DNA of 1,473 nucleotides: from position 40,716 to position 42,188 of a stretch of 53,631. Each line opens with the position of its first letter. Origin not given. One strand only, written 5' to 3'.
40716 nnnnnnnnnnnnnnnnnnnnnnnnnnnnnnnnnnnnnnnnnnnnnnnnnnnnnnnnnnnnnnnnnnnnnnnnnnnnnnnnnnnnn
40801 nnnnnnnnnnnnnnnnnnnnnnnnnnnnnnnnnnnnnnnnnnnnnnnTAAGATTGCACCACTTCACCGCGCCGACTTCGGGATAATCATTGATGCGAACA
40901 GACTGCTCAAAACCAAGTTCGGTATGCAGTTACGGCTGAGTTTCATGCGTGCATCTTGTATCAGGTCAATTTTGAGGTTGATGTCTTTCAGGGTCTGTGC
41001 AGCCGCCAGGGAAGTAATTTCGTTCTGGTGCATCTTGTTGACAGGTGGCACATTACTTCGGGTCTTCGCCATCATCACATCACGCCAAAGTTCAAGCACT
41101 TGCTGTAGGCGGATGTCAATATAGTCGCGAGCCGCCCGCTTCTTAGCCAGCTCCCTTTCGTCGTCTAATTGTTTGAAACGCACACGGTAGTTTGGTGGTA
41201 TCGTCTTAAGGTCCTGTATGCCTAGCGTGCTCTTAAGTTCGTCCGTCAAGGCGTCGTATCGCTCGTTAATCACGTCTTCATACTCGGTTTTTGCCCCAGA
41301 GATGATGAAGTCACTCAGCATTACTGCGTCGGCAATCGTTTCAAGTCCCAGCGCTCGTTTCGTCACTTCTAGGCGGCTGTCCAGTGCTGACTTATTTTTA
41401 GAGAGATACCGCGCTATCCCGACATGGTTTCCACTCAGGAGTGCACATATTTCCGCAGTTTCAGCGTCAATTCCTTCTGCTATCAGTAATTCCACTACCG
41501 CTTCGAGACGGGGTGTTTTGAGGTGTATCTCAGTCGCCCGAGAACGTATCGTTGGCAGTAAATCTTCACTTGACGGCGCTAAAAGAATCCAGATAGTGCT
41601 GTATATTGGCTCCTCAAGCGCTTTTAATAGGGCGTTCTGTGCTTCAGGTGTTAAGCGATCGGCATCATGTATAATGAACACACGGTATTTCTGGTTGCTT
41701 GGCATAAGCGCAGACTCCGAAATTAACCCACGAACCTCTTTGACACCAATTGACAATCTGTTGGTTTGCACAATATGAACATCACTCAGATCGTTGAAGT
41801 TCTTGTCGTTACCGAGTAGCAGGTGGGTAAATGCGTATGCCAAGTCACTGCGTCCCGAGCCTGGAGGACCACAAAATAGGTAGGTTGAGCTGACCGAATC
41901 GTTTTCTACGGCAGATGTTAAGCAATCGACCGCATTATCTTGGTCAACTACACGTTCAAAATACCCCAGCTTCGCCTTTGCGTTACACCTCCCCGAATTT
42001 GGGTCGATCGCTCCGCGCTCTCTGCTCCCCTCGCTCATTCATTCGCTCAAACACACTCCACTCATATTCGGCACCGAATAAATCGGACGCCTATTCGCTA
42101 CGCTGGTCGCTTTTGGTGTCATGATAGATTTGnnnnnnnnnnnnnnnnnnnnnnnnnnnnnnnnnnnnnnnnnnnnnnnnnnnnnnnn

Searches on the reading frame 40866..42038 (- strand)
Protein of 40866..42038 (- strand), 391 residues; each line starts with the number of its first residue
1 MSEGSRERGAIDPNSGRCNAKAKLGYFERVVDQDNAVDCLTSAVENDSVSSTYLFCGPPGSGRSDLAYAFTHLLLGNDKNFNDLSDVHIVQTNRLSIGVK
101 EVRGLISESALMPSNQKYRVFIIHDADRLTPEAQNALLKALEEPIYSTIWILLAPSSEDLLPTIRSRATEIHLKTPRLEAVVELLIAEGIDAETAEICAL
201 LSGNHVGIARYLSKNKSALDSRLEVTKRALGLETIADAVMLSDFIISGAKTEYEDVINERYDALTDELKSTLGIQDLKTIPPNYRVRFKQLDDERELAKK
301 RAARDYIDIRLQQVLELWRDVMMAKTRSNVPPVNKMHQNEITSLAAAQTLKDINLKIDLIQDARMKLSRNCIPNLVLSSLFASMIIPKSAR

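Call 71: search_protein_families(library=pfam, proteins=[window:40866-42038:-], max_evalue=1e-8)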
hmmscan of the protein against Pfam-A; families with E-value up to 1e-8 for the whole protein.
window:40866-42038:- (391 aa): 1 family
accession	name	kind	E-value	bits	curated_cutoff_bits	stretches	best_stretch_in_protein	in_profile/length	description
PF13177.12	DNA_pol3_delta2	-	5.7e-33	114.6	27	1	33-175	2-159/161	DNA polymerase III, delta subunit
